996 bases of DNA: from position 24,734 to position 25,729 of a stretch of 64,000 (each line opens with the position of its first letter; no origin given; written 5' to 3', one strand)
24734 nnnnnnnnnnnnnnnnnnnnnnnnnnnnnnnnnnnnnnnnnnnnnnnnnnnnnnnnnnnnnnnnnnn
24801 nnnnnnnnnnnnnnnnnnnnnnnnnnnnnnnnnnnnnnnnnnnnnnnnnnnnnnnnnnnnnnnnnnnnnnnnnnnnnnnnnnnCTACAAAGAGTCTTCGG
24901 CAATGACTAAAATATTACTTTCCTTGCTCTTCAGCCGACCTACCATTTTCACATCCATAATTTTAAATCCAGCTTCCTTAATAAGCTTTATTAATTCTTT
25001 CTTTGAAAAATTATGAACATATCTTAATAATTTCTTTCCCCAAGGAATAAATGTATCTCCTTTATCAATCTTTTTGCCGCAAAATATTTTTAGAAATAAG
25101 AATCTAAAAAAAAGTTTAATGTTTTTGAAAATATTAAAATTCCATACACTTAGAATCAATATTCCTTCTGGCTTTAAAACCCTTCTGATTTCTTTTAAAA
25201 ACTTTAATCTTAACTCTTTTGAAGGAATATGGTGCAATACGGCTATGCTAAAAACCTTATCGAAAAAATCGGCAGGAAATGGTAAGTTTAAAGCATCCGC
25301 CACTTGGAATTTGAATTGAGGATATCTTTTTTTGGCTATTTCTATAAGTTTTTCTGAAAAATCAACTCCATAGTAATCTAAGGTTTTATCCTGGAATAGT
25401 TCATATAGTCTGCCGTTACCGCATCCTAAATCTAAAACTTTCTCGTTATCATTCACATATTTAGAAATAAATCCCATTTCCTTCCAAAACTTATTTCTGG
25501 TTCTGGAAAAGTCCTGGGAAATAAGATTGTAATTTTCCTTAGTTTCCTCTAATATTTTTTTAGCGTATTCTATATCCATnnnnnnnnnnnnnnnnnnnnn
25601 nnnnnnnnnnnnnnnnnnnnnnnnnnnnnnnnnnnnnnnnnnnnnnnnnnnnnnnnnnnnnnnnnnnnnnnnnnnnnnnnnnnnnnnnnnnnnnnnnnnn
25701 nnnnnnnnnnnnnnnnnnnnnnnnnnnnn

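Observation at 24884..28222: Bacterial Elp3 joined head-to-head (CATATG) with a Trm9-like methyltransferase, and convergently overlapped by DUF763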

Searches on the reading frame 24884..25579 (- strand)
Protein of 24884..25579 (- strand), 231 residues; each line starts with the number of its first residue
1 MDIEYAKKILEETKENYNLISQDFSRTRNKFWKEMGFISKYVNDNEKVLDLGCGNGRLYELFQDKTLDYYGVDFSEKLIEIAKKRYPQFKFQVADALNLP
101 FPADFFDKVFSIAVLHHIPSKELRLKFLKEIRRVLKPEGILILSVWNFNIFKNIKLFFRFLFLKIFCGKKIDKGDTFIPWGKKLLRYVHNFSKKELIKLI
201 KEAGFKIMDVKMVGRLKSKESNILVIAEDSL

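Call 3: search_protein_families(library=pfam, proteins=[window:24884-25579:-], max_evalue=0.01)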
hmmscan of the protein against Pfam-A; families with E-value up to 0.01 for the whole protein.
window:24884-25579:- (231 aa): 17 families
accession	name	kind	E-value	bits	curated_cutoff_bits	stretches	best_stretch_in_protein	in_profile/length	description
PF08241.18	Methyltransf_11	-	1.6e-25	90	21.2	1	49-143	1-95/95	Methyltransferase domain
PF13649.12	Methyltransf_25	-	8.8e-24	84.5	27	1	48-139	1-97/97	Methyltransferase domain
PF13847.12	Methyltransf_31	-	7.1e-22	78.1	27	1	43-147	2-113/145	Methyltransferase domain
PF13489.12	Methyltransf_23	-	1.2e-19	71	27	1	37-208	15-162/164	Methyltransferase domain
PF08242.18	Methyltransf_12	-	2.6e-17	63.8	30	1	49-141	1-98/98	Methyltransferase domain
PF01209.24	Ubie_methyltran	-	1.4e-13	51.2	20.1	1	5-210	8-218/233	ubiE/COQ5 methyltransferase family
PF07021.18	MetW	-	1.6e-07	31.6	21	1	37-136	6-103/193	Methionine biosynthesis protein MetW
PF02353.26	CMAS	-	4.2e-06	26.7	27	1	43-144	61-165/273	Mycolic acid cyclopropane synthetase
PF05219.18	DREV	-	1.9e-05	24.3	26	1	42-145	92-188/265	DREV methyltransferase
PF03141.22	Methyltransf_29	-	9.5e-05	21.6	23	1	43-148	116-222/506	Putative S-adenosyl-L-methionine-dependent methyltransferase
PF01555.25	N6_N4_Mtase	-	0.00015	22.2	26.7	0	126-163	34-61/221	DNA methylase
PF03291.22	mRNA_G-N7_MeTrfase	-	0.00016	21.3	26.6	1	36-106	47-122/315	mRNA (guanine-N(7))-methyltransferase domain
PF08003.17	Methyltransf_9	-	0.0003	20.3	23.8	1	44-144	115-218/315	Protein of unknown function (DUF1698)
PF05175.20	MTS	-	0.0011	19.1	23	1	44-143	31-138/170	Methyltransferase small domain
PF05148.21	Methyltransf_8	-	0.0021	18.4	27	0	42-159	70-171/219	Hypothetical methyltransferase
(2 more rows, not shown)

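Call 4: search_protein_families(library=ncbifam, proteins=[window:24884-25579:-], max_evalue=0.01)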
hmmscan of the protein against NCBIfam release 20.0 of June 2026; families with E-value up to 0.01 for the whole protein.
window:24884-25579:- (231 aa): 52 families (the best 25 are shown)
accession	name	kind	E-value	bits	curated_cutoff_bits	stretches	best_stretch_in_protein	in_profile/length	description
NF045667.1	MTase_DVU1556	equivalog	3.7e-20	72.3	155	1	43-144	21-120/213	DVU_1556 family methyltransferase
TIGR01934.1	MenG_MenH_UbiE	subfamily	7.7e-20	71.1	158.35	1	8-211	3-209/223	ubiquinone/menaquinone biosynthesis methyltransferase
NF001244.0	PRK00216.1-5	equivalog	1.2e-18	67.2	216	1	8-211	12-221/236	bifunctional demethylmenaquinone methyltransferase/2-methoxy-6-polyprenyl-1,4-benzoquinol methylase UbiE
NF043040.1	corrin_prot_MT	hypoth_equivalog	2e-16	60.1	180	1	8-143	6-147/216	corrinoid protein-associated methyltransferase CpaM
NF001243.0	PRK00216.1-4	equivalog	2.8e-16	59.6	235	1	6-211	9-219/237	demethylmenaquinone methyltransferase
TIGR02072.1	BioC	equivalog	5.9e-15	55.7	184.95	1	43-155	33-144/244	malonyl-ACP O-methyltransferase BioC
NF001241.0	PRK00216.1-2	equivalog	1e-14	54.8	327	1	9-152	16-156/231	demethylmenaquinone methyltransferase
NF008300.0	PRK11088.1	equivalog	1.4e-14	54.3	303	1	40-143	81-179/272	23S rRNA (guanine(745)-N(1))-methyltransferase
TIGR02752.1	MenG_heptapren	equivalog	2.1e-14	53.6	419.85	1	7-211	8-217/231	demethylmenaquinone methyltransferase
NF040539.1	AST_met_ArsM_2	exception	1.4e-13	51.3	240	1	38-144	48-164/262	putative arsinothricin biosynthesis methyltransferase ArsM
NF045882.1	PLipidMtase_Leg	equivalog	1.2e-12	48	390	1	35-161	33-160/207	phospholipid N-methyltransferase PmtA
TIGR01983.1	UbiG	equivalog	2.2e-12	46.8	102.95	1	39-211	49-206/228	bifunctional 2-polyprenyl-6-hydroxyphenol methylase/3-demethylubiquinol 3-O-methyltransferase UbiG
NF045825.1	FAmtase_mtf2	equivalog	8.6e-12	44.8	400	1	46-142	60-157/248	fatty-acid O-methyltransferase Mtf2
NF045823.1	PthPhpthDimycoMt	equivalog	6.1e-11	42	300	1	47-142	69-165/256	phthiotriol/phenolphthiotriol dimycocerosates methyltransferase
NF001240.0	PRK00216.1-1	equivalog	6.8e-11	41.7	378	1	12-206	31-231/251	bifunctional demethylmenaquinone methyltransferase/2-methoxy-6-polyprenyl-1,4-benzoquinol methylase UbiE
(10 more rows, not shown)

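Call 6: search_solved_structures(query=window:24884-25579:-, max_evalue=0.001, show_alignments=3)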
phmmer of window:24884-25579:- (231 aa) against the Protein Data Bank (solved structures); distinct sequences matched with E-value up to 0.001: 69 (the best 60 are shown).
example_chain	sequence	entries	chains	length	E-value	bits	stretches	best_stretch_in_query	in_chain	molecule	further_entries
2avn_A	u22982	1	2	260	1e-14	57.9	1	36-152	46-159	ubiquinone/menaquinone biosynthesis methyltransferase-related protein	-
5cm2_Z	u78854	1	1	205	3.9e-14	56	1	26-150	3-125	TRNA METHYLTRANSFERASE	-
1ve3_A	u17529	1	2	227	7.2e-14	55.1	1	36-144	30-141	hypothetical protein PH0226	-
3sm3_A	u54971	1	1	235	2.5e-12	50.1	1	37-222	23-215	SAM-dependent methyltransferases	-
4iv8_A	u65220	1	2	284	8.3e-12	48.4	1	40-149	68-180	Phosphoethanolamine N-methyltransferase,putative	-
5wp5_A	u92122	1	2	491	1.2e-11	47.8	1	37-140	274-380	Phosphomethylethanolamine N-methyltransferase 2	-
3l8d_A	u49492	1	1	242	1.7e-11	47.3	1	7-146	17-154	Methyltransferase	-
6uak_A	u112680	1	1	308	2.7e-11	46.7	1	42-148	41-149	SAM dependent methyltransferase LahSB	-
6uv6_A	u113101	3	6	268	3.1e-11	46.5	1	45-143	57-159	D-glucose O-methyltransferase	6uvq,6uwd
3ccf_A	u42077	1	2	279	9.4e-11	44.9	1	45-143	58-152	Cyclopropane-fatty-acyl-phospholipid synthase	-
5wp4_A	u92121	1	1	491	3e-10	43.3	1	42-144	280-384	Phosphoethanolamine N-methyltransferase 1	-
4mwz_A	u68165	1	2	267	1.1e-09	41.5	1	42-152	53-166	Phosphoethanolamine N-methyltransferase, putative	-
4iv0_A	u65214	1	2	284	1.2e-09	41.3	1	42-152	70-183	Phosphoethanolamine N-methyltransferase, putative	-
9w6x_A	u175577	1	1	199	1.1e-08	38.1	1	31-151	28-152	YtkW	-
9rfr_A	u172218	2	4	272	1.6e-08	37.7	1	13-154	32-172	Ubiquinone biosynthesis O-methyltransferase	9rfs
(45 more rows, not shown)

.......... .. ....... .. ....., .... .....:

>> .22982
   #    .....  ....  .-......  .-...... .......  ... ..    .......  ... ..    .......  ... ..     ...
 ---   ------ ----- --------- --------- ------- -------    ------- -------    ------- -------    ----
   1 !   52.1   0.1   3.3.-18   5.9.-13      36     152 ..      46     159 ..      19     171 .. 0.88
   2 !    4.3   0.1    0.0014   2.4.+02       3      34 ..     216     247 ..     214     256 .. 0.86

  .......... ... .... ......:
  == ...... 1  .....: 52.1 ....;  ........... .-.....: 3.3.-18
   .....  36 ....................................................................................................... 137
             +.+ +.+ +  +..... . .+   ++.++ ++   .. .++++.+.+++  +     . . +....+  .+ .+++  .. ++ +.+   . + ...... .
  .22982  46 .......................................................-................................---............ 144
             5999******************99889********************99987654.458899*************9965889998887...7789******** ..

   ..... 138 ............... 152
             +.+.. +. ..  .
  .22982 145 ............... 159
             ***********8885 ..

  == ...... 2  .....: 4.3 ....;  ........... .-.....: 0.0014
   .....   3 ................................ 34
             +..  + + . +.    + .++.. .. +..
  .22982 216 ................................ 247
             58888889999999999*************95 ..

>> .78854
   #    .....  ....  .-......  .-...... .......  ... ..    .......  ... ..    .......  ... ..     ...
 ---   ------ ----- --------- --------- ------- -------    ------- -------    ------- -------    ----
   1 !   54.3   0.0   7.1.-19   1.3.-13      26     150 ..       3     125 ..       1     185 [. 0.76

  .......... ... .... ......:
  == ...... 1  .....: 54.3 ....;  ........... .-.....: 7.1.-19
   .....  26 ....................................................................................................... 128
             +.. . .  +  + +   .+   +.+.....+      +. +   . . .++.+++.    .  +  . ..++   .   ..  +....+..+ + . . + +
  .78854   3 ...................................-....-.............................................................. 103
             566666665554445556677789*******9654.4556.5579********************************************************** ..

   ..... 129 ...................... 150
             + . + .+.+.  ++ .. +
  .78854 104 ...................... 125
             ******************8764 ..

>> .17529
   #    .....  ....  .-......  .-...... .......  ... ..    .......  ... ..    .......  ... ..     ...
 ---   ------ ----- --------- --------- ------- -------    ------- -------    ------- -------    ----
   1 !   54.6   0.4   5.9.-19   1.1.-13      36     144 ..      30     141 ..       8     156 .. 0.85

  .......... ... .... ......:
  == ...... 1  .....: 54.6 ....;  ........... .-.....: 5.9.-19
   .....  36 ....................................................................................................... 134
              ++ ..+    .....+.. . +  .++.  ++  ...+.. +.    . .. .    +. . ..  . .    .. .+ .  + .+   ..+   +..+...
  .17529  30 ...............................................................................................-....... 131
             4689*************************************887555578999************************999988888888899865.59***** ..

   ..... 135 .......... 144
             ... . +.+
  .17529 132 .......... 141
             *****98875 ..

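Call 8: find_homologous_proteins(query=window:24884-25579:-, max_evalue=0.00001)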
Query window:24884-25579:- (231 aa): 3880 proteins with E <= 0.00001 among 4974 candidates; the best 120 are listed.
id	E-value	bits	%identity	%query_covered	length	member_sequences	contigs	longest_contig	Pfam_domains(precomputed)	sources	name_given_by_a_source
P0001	1.2e-128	445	86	100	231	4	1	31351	PF07021.19,PF13847.13,PF13489.13,PF02353.27,PF13649.13,PF03141.23,PF01209.25,PF08241.19,PF08242.19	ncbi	ncbi:MAG: class I SAM-dependent methyltransferase [Candidatus Nealsonbacteria bacterium]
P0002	4.7e-128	443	84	100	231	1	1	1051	PF07021.19,PF13847.13,PF13489.13,PF02353.27,PF13649.13,PF01209.25,PF08241.19,PF08242.19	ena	-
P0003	8.5e-125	433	83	100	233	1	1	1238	PF07021.19,PF13847.13,PF13489.13,PF02353.27,PF13649.13,PF05219.18,PF01209.25,PF08241.19,PF08242.19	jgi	-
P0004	1.2e-122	426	82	99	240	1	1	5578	PF07021.19,PF13847.13,PF13489.13,PF08003.18,PF02353.27,PF13649.13,PF01209.25,PF08241.19,PF08242.19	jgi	-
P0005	9.1e-113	393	76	99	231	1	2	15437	PF07021.19,PF13847.13,PF13489.13,PF13649.13,PF01209.25,PF08241.19,PF08242.19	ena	-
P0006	3.7e-103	362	71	99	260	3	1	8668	PF07021.19,PF13847.13,PF13489.13,PF02353.27,PF13649.13,PF05219.18,PF01209.25,PF08241.19,PF08242.19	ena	-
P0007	4.0e-100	352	68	100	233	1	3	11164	PF07021.19,PF13847.13,PF13489.13,PF13649.13,PF01209.25,PF08241.19,PF08242.19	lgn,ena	-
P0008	4.4e-100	352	69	100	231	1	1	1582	PF07021.19,PF13847.13,PF13489.13,PF13649.13,PF01209.25,PF08241.19,PF08242.19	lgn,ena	-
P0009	5.1e-100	352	69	100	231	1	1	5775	PF07021.19,PF13847.13,PF13489.13,PF13649.13,PF01209.25,PF08241.19,PF08242.19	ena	-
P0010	7.1e-100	351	70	99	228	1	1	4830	PF07021.19,PF13847.13,PF13489.13,PF02353.27,PF05175.21,PF13649.13,PF01209.25,PF08241.19,PF08242.19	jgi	jgi:ubiquinone/menaquinone biosynthesis C-methylase UbiE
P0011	2.4e-99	350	69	99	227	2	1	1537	PF07021.19,PF13847.13,PF13489.13,PF02353.27,PF13649.13,PF01209.25,PF08241.19,PF08242.19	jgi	-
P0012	7.4e-99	348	65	99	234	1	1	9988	PF07021.19,PF13847.13,PF13489.13,PF02353.27,PF13649.13,PF01209.25,PF08241.19,PF08242.19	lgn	-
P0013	1.1e-98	347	66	99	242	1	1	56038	PF07021.19,PF13847.13,PF13489.13,PF13649.13,PF01209.25,PF08241.19,PF08242.19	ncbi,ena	-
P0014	1.1e-97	344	65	100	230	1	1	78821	PF07021.19,PF13847.13,PF13489.13,PF13649.13,PF01209.25,PF08241.19,PF08242.19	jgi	jgi:SAM-dependent methyltransferase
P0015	1.4e-97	344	64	99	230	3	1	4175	PF07021.19,PF13847.13,PF13489.13,PF13649.13,PF05219.18,PF01209.25,PF08241.19,PF08242.19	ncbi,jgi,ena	-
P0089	2.2e-76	274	57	98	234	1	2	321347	PF07021.19,PF13847.13,PF13489.13,PF02353.27,PF05175.21,PF13649.13,PF01209.25,PF08241.19,PF08242.19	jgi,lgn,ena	-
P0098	3.6e-76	274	55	100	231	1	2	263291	PF07021.19,PF13847.13,PF13489.13,PF02353.27,PF05175.21,PF13649.13,PF01728.26,PF01209.25,PF08241.19,PF08242.19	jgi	jgi:tRNA (uracil-5-)-methyltransferase TRM9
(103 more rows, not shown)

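Call 10: find_encoding_contigs(protein=P0098, flank=6000, max_places=3)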
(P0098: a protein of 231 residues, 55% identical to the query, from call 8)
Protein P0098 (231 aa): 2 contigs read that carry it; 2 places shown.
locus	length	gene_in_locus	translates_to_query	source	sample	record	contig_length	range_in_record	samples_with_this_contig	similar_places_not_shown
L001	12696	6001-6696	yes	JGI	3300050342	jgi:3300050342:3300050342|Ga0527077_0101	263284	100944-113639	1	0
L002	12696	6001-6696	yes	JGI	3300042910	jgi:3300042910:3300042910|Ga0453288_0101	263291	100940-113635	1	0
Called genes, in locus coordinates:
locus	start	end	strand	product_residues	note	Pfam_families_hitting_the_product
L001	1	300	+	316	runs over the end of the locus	PF01784:DUF34_NIF3 (faint)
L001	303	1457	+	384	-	PF05559:DUF763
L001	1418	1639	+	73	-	PF20607:DUF6800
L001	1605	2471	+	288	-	PF06550:SPP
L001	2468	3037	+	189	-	PF03167:UDG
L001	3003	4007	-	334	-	PF00152:tRNA-synt_2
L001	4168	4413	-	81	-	-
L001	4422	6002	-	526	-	PF04055:Radical_SAM, PF16199:Radical_SAM_C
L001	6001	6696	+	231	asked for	PF01209:Ubie_methyltran, PF02353:CMAS, PF05175:MTS (weak), PF13489:Methyltransf_23, PF13847:Methyltransf_31, PF08241:Methyltransf_11, PF08242:Methyltransf_12, PF13649:Methyltransf_25, +2 more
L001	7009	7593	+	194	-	PF18306:LDcluster4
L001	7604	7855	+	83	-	PF03144:GTP_EFTU_D2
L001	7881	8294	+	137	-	PF02308:MgtC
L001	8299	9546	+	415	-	PF27218:MJ0043_C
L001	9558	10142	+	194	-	-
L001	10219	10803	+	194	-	PF00293:NUDIX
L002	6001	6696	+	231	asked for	PF01209:Ubie_methyltran, PF02353:CMAS, PF05175:MTS (weak), PF13489:Methyltransf_23, PF13847:Methyltransf_31, PF08241:Methyltransf_11, PF08242:Methyltransf_12, PF13649:Methyltransf_25, +2 more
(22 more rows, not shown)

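Call 11: find_encoding_contigs(protein=P0089, flank=6000, max_places=3)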
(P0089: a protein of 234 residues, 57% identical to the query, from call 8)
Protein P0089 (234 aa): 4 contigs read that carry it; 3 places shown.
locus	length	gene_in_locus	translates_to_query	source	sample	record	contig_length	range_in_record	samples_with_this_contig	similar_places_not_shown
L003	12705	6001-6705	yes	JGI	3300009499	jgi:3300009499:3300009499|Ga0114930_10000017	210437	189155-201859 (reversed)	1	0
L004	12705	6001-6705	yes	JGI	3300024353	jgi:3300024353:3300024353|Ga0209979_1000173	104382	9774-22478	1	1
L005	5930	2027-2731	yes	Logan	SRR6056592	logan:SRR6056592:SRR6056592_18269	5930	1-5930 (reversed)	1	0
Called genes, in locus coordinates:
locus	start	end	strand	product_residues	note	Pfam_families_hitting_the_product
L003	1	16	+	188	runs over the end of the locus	-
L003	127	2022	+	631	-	PF18998:Flg_new_2, PF17957:Big_7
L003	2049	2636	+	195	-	-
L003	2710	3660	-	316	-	PF13011:LZ_Tnp_IS481 (weak), PF01527:HTH_Tnp_1 (weak), PF13384:HTH_23 (weak), PF13518:HTH_28, PF13551:HTH_29 (weak), PF13565:HTH_32, PF00665:rve, PF13683:rve_3, +1 more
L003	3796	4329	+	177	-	-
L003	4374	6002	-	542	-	PF04055:Radical_SAM, PF16199:Radical_SAM_C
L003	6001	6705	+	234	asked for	PF01209:Ubie_methyltran, PF02353:CMAS, PF13489:Methyltransf_23, PF07021:MetW, PF13847:Methyltransf_31, PF08241:Methyltransf_11, PF08242:Methyltransf_12, PF13649:Methyltransf_25, +1 more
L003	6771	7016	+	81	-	-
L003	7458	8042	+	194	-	PF18306:LDcluster4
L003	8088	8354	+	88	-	-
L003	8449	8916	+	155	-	PF02308:MgtC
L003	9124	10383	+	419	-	PF27218:MJ0043_C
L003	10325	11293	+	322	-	PF09989:DUF2229, PF06050:HGD-D (faint)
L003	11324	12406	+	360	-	PF09989:DUF2229, PF06050:HGD-D (weak)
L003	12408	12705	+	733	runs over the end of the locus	PF01869:BcrAD_BadFG, PF14623:Vint (faint), PF14890:Intein_splicing, PF14528:LAGLIDADG_3 (faint), PF01869:BcrAD_BadFG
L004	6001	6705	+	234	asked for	PF01209:Ubie_methyltran, PF02353:CMAS, PF13489:Methyltransf_23, PF07021:MetW, PF13847:Methyltransf_31, PF08241:Methyltransf_11, PF08242:Methyltransf_12, PF13649:Methyltransf_25, +1 more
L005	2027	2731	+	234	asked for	PF01209:Ubie_methyltran, PF02353:CMAS, PF13489:Methyltransf_23, PF07021:MetW, PF13847:Methyltransf_31, PF08241:Methyltransf_11, PF08242:Methyltransf_12, PF13649:Methyltransf_25, +1 more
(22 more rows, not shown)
